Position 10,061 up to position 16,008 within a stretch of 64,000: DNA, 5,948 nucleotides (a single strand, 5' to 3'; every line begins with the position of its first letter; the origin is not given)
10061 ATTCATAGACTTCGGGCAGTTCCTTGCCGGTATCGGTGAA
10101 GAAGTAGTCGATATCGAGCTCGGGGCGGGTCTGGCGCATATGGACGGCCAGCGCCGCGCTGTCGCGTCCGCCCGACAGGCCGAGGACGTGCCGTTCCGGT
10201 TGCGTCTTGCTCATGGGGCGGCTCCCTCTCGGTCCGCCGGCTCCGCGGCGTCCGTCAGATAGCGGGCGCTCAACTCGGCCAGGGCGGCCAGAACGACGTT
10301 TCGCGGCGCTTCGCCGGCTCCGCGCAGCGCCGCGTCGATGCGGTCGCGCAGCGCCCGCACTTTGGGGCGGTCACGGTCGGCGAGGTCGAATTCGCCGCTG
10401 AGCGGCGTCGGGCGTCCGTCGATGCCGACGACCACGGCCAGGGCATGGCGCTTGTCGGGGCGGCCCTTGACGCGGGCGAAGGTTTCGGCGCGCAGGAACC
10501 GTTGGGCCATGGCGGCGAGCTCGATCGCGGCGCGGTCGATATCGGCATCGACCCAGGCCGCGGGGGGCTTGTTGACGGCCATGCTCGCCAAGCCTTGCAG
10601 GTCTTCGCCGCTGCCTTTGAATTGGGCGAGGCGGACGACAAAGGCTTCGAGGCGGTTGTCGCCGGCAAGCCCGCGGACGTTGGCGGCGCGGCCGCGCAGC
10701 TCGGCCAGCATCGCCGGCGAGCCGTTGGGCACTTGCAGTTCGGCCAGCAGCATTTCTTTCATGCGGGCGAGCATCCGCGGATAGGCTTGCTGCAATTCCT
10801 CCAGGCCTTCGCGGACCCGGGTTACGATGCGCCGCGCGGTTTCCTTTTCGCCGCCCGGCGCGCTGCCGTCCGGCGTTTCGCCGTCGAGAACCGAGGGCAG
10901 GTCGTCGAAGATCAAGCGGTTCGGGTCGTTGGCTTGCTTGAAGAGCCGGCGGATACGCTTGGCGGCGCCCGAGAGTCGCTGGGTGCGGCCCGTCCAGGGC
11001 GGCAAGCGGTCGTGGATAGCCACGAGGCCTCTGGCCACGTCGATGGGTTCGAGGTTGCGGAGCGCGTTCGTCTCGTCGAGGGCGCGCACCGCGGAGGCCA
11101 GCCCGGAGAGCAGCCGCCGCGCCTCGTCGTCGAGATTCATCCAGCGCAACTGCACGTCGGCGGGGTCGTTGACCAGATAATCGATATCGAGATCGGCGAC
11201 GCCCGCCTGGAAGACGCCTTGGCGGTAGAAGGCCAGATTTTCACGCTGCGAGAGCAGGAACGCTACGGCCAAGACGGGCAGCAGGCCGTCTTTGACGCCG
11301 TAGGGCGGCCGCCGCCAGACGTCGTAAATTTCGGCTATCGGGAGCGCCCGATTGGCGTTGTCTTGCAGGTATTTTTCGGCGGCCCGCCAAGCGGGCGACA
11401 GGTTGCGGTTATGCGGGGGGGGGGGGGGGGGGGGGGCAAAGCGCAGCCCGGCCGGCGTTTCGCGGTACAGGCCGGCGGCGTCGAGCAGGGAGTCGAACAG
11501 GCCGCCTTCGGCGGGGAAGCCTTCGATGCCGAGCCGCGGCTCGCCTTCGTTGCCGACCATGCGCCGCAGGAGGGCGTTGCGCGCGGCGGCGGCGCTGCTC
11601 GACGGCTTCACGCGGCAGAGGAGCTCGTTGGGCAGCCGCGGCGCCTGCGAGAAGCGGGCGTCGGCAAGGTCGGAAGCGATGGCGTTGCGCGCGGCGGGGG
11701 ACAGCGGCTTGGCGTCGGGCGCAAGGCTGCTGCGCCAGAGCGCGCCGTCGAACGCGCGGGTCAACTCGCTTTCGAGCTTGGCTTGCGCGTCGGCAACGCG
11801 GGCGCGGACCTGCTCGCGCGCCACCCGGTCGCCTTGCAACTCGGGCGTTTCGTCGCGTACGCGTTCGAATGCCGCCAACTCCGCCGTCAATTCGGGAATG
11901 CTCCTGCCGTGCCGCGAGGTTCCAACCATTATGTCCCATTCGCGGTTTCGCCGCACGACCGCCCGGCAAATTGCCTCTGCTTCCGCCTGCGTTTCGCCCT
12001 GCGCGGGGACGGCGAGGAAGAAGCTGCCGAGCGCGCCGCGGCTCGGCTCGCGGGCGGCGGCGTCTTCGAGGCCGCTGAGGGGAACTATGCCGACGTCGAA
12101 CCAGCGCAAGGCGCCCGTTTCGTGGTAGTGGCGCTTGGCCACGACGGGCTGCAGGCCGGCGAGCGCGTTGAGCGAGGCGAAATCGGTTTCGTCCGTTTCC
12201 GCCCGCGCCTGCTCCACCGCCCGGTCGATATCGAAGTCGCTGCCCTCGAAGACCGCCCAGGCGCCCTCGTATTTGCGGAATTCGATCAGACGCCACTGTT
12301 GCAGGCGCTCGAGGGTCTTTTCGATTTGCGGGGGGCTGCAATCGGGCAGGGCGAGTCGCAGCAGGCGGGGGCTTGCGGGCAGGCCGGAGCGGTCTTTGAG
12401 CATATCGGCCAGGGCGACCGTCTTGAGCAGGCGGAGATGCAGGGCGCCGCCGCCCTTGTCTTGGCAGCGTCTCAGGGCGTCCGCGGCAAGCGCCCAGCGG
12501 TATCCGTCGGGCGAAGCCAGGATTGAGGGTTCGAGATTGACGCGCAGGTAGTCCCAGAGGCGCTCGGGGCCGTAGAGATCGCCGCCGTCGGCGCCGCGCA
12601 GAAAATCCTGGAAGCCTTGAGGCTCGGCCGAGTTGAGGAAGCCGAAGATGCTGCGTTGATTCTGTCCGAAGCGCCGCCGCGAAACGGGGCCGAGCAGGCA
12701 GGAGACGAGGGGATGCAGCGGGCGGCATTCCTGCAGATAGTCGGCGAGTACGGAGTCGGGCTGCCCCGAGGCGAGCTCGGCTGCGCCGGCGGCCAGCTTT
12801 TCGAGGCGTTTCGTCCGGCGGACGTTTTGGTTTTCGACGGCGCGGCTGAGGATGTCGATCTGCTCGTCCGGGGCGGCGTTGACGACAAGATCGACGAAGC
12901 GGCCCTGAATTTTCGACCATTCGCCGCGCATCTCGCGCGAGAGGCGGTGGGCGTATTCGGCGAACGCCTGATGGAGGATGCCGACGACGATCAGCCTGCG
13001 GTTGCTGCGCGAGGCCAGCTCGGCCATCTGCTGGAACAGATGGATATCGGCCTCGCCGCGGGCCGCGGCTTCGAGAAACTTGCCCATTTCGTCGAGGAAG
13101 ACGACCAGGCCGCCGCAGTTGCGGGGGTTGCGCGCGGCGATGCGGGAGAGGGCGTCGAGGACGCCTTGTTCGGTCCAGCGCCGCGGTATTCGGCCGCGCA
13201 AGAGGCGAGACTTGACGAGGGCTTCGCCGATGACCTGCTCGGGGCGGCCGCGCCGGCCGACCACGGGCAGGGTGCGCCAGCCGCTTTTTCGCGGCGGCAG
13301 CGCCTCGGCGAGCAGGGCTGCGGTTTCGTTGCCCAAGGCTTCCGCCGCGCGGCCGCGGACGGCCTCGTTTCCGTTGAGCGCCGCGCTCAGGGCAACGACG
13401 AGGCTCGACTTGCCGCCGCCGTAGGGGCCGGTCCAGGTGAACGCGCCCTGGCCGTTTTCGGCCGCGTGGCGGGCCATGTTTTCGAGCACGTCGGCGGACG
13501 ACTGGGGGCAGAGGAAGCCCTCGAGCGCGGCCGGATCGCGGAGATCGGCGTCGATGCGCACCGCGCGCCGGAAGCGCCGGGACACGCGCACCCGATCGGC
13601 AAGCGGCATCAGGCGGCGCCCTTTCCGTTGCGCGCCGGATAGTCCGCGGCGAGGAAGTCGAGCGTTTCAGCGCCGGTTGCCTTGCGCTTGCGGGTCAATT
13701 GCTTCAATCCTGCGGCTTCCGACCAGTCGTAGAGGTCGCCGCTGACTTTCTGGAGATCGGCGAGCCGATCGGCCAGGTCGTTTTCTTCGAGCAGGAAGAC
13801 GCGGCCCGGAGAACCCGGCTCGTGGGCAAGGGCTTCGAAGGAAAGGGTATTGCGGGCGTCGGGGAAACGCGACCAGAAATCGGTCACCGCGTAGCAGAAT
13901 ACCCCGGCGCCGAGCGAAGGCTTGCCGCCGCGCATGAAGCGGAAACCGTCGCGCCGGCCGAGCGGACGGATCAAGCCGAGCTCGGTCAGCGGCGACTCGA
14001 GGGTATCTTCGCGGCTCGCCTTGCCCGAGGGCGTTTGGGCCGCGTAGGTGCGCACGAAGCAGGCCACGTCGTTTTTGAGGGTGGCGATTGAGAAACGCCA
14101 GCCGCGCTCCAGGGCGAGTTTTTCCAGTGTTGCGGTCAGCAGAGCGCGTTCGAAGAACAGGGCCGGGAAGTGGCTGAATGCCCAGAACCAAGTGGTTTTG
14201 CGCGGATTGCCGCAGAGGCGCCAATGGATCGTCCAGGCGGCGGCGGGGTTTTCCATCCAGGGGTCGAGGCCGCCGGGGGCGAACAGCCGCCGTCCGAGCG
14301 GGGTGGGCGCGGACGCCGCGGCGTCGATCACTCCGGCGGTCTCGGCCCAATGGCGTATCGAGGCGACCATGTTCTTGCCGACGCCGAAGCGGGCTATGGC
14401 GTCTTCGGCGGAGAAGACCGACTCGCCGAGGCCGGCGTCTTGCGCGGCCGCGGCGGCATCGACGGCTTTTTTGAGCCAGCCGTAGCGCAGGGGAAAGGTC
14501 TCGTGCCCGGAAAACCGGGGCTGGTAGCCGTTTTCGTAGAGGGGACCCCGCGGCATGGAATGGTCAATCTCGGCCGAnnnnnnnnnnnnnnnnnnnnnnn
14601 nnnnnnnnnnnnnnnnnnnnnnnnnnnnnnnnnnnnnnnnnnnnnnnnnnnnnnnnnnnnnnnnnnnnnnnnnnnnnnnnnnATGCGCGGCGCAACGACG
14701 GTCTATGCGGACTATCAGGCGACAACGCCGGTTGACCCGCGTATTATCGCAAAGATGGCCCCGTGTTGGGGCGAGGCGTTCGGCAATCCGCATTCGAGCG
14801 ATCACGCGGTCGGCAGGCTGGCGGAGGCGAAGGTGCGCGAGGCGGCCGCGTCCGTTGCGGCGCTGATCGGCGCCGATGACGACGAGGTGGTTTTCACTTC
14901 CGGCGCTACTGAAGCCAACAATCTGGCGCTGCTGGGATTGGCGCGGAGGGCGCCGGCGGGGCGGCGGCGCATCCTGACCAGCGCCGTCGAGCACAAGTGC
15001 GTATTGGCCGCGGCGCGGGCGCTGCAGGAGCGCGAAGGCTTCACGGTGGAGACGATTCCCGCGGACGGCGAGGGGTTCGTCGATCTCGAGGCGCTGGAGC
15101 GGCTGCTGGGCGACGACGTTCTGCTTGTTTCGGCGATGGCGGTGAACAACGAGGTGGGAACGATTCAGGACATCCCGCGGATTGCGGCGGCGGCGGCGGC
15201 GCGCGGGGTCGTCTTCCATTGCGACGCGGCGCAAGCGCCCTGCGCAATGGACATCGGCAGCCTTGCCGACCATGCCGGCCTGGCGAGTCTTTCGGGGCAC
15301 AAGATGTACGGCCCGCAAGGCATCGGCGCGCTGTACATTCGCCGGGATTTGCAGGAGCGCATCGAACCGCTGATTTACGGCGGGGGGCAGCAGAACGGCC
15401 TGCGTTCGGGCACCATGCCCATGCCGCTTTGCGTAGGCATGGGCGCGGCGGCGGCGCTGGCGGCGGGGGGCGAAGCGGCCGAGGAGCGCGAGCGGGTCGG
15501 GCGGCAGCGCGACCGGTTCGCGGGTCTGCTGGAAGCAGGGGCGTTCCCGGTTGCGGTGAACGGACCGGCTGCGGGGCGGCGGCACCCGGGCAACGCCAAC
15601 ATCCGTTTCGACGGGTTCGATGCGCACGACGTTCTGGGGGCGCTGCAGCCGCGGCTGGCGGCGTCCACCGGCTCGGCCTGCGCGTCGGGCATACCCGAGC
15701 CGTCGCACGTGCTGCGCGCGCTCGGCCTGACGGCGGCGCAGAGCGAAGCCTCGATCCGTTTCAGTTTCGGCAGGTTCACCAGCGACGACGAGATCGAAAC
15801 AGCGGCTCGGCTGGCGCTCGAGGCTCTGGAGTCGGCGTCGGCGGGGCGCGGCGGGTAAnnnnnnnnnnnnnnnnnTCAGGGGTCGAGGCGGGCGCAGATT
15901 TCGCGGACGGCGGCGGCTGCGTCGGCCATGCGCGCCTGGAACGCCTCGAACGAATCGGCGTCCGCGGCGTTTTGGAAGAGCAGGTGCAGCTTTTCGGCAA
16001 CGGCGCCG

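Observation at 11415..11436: Perfect G22/C22 homopolymer inside the sspC-like ATPase gene: candidate phase-variation switch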

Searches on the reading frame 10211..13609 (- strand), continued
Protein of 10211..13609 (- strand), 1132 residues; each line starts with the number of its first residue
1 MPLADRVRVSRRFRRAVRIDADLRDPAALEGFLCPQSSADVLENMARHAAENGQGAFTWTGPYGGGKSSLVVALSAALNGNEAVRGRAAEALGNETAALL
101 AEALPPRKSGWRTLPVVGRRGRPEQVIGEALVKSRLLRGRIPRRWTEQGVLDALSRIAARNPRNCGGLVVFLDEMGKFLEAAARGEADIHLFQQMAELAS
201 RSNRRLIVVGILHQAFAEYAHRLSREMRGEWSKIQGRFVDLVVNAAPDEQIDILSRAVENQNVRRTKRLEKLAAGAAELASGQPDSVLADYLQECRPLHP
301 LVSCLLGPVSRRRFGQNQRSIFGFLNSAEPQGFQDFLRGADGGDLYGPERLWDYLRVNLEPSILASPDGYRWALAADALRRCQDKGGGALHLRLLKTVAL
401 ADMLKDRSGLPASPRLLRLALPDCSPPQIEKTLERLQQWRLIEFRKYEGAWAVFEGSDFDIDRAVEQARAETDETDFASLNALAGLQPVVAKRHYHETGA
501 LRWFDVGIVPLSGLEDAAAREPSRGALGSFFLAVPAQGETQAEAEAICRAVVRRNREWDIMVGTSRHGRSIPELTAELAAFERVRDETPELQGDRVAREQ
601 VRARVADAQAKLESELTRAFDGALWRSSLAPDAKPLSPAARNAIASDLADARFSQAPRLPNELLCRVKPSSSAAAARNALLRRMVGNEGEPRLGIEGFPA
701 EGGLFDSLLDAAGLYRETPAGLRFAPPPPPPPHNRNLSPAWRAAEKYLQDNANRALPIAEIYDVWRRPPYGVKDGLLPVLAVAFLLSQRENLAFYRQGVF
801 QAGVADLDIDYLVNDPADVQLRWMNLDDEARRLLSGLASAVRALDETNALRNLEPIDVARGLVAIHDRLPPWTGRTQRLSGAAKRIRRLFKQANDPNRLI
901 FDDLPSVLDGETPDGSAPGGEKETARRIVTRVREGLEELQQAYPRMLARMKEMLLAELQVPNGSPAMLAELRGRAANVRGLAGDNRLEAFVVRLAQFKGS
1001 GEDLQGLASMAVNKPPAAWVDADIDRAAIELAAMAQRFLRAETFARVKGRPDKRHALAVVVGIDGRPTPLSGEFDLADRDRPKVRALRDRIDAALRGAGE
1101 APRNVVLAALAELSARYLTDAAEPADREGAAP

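Call 69: search_protein_families(library=padloc, proteins=[L009:3352-4521:-, L009:4937-5986:+, L009:9328-10158:+, L009:9995-11806:+, L009:12893-13894:-, L009:14220-15197:-, L009:1024-2073:+, L009:772-2061:-], max_evalue=0.00001)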
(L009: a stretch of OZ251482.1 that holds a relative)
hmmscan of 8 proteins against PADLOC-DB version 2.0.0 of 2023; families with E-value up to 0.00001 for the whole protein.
L009:3352-4521:- (389 aa): 2 families
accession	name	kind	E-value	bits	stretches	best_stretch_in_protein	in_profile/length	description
PDLC04832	PDC-S03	-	6.9e-12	43.5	1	89-194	45-145/188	-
PDLC04833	PDC-S03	-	1.8e-09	35.4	1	95-192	65-162/207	-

L009:4937-5986:+ (349 aa): 10 families
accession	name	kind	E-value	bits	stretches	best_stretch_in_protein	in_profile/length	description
PDLC02769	SspB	-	1e-101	338.1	1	42-324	2-280/282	SspB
PDLC02768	SspB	-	2.9e-76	254.6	1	44-326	4-282/295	SspB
PDLC02766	SspB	-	3.2e-71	238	1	44-324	4-283/285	SspB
PDLC02764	SspB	-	3.2e-53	178.9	1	44-325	2-272/276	SspB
PDLC02760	SspB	-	1.7e-45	153.7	1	42-321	3-268/269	SspB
PDLC02765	SspB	-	1.6e-41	141.3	1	43-322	4-284/292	SspB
PDLC02762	SspB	-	8.8e-35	118.4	1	44-309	4-264/293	SspB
PDLC02767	SspB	-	1.7e-22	78.4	1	43-321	8-294/295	SspB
PDLC02763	SspB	-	2.4e-17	61.5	1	41-325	5-266/279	SspB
PDLC02761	SspB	-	3.4e-17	60.7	1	125-324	109-321/340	SspB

L009:9328-10158:+ (276 aa): 3 families
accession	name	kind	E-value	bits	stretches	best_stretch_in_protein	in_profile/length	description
PDLC02782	SspD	-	2.6e-130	432.1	1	4-276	1-277/277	SspD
PDLC02510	BrxP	-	3.6e-07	26.8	1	7-193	137-330/779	BrxP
PDLC02662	DndC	-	3.1e-06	24.4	0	6-121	30-163/481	DndC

L009:9995-11806:+ (603 aa): 1 family
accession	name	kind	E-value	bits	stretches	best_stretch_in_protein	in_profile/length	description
PDLC02658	DndB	-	1.7e-26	91.1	1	183-580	6-349/356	DndB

L009:12893-13894:- (333 aa): 13 families
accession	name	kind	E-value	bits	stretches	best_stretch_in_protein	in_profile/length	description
PDLC02270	AbiEi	-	7.5e-52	174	1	63-331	4-263/265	AbiEi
PDLC02269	AbiEi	-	1.3e-21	75.1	1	91-327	27-242/251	AbiEi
PDLC02267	AbiEi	-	1.1e-20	72.2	1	71-319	20-238/252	AbiEi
PDLC02287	AbiEi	-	4.2e-19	67.1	1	93-324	29-239/253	AbiEi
PDLC02225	AbiEi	-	1.8e-13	48.7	1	80-216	19-146/198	AbiEi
PDLC02276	AbiEi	-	3.3e-13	47.8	1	197-319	139-250/270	AbiEi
PDLC02271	AbiEi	-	2e-11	41.6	1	202-323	153-259/263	AbiEi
PDLC02265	AbiEi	-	1.5e-09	35.9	1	80-219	16-152/198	AbiEi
PDLC02282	AbiEi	-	1.4e-07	29.1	1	190-291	135-225/260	AbiEi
PDLC02283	AbiEi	-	2.9e-07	28.4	1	82-220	21-156/201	AbiEi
PDLC02249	AbiEi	-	3.7e-07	28.1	1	93-216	31-143/184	AbiEi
PDLC02266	AbiEi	-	3.7e-07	27.8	1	189-319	134-248/258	AbiEi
PDLC02237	AbiEi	-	2.5e-06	25.3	1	195-240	172-217/285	AbiEi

L009:14220-15197:- (325 aa): 0 families

L009:1024-2073:+ (349 aa): 0 families

L009:772-2061:- (429 aa): 2 families
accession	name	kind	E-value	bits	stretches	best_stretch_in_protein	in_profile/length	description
PDLC02759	SspA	-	2.4e-126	420.1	1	53-426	1-369/374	SspA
PDLC02657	DndA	-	3.8e-123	409.5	1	52-425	1-370/372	DndA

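Call 79: predict_structure(alignment_id=A1)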
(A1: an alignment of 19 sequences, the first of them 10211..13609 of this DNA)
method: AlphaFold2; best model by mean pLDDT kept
length: 1132 residues; sequences in the alignment: 19
mean_pLDDT: 60.0   pTM: 0.34
mean pLDDT of the five models: 60.0, 58.7, 54.1, 53.7, 52.9
residues with pLDDT >= 90: 28; 70-90: 391; 50-70: 307; < 50: 406
segments of 3 or more residues with pLDDT < 50: 1-22, 25-33, 61-67, 162-164, 214-236, 244-249, 259-265, 308-331, 485-499, 657-676, 696-700, 732-734, 792-833, 850-862, 870-879, 891-901, 910-922, 944-1080, 1111-1132
pLDDT, mean of each block of 10 residues (from residue 1): 27 32 48 56 80 75 47 75 75 78 77 72 80 76 83 83 65 70 61 83 83 49 42 53 50 51 58 84 76 76 64 33 43 56 72 75 57 83 88 92 76 90 88 90 80 69 75 65 51 39 76 81 72 77 82 75 81 81 78 65 78 80 79 72 65 51 34 48 66 53 59 72 73 61 79 64 68 61 70 41 34 38 42 52 55 42 53 47 54 43 52 40 52 53 44 35 37 32 36 42 42 36 32 35 32 32 31 33 55 57 50 43 33 32
secondary structure, 60 per line:
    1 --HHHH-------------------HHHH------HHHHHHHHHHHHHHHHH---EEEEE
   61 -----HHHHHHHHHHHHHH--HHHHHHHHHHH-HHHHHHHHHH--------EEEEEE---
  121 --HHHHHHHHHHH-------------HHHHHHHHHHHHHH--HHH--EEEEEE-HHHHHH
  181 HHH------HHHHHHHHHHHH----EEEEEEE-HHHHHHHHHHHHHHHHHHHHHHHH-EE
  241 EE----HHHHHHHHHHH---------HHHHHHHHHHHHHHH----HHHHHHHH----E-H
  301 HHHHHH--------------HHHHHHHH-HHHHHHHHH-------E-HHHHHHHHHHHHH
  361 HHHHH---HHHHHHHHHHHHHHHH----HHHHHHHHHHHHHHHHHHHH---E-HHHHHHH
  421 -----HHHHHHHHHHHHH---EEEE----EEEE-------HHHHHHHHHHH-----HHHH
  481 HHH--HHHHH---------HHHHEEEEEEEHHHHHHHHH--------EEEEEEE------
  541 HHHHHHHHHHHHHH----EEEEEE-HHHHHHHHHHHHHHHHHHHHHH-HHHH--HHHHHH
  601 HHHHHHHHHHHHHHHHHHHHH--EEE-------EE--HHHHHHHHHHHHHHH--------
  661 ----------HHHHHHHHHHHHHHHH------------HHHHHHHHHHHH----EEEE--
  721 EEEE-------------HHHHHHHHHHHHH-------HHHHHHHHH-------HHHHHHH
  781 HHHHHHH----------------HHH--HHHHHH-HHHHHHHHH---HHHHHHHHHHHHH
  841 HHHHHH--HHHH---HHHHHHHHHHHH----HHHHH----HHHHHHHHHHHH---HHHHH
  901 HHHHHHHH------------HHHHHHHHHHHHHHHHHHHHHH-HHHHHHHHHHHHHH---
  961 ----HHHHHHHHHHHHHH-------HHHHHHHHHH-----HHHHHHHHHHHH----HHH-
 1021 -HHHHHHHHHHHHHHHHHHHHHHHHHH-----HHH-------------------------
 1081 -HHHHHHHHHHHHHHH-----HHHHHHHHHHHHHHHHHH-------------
elements in order (helices of 4 or more, strands of 3 or more residues): H3-6 H26-29 H36-52 E56-60 H66-79 H82-92 H94-103 E112-117 H123-133 H147-160 E168-173 H175-183 H190-201 E206-212 H214-237 E239-242 H247-257 H267-281 H286-293 H300-306 H321-328 H330-338 H348-365 H369-384 H389-408 H414-420 H426-438 E442-445 E450-453 H461-471 H477-483 H486-490 H500-503 E504-510 H511-519 E528-534 H541-554 E559-564 H566-587 H589-592 H595-621 E624-626 H638-652 H671-686 H699-710 E715-718 E721-724 H738-750 H758-766 H774-787 H809-814 H816-824 H828-846 H849-852 H856-867 H872-876 H881-892 H896-908 H921-942 H944-957 H965-978 H986-995 H1001-1012 H1022-1047 H1082-1096 H1102-1119

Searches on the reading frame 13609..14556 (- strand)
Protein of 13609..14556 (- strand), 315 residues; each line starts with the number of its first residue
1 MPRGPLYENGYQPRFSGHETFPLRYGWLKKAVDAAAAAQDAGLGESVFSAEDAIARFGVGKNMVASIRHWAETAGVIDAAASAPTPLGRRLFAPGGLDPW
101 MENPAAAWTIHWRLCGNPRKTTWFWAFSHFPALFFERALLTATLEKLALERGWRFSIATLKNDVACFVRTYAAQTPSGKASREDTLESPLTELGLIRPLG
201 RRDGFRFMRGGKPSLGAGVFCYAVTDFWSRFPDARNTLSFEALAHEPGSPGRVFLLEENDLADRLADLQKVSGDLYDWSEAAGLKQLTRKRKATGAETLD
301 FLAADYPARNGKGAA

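Call 5: search_protein_families(library=pfam, proteins=[window:13609-14556:-], max_evalue=0.01)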
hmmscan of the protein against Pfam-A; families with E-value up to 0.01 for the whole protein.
window:13609-14556:- (315 aa): 1 family
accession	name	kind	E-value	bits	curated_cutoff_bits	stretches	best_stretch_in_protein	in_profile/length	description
PF13182.11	DUF4007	-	8.2e-80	268.4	27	1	15-300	1-282/288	Protein of unknown function (DUF4007)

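Call 6: search_protein_families(library=padloc, proteins=[window:13609-14556:-], max_evalue=0.001)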
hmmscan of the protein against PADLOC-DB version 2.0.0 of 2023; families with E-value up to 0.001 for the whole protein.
window:13609-14556:- (315 aa): 10 families
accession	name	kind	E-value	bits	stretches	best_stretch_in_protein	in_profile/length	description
PDLC02769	SspB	-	4.9e-99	329.3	1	14-291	2-281/282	SspB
PDLC02768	SspB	-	1.4e-76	255.7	1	14-294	2-284/295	SspB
PDLC02766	SspB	-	1.1e-73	246.1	1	14-291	2-284/285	SspB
PDLC02764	SspB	-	5.8e-50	168.2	1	15-288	1-269/276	SspB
PDLC02765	SspB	-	1e-47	161.6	1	14-290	3-286/292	SspB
PDLC02760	SspB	-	2e-44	150.2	1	14-287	3-268/269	SspB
PDLC02762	SspB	-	1.7e-31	107.7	1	14-269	2-257/293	SspB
PDLC02763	SspB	-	5.2e-23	80.1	1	14-292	6-267/279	SspB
PDLC02767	SspB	-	6e-19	66.8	2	205-286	212-293/295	SspB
PDLC02761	SspB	-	1e-18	65.7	2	96-287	113-318/340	SspB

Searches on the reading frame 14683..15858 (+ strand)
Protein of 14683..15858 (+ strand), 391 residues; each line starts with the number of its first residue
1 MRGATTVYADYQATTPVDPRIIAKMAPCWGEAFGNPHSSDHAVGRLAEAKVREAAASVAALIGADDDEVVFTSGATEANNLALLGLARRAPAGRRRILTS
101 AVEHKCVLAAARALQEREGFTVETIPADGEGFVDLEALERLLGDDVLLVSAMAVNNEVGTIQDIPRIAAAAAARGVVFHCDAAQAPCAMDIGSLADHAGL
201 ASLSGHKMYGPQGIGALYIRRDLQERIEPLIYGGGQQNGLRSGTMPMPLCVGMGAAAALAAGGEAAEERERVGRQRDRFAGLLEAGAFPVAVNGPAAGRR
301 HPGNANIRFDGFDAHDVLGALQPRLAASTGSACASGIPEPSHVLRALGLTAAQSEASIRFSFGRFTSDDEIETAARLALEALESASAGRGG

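Call 87: search_protein_families(library=padloc, proteins=[window:14683-15858:+], max_evalue=0.01)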
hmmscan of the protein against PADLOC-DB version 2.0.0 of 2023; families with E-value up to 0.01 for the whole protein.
window:14683-15858:+ (391 aa): 2 families
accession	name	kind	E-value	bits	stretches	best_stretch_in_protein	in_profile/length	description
PDLC02759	SspA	-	2.7e-126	419.8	1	8-382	1-370/374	SspA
PDLC02657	DndA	-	5.2e-123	409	1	7-377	1-367/372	DndA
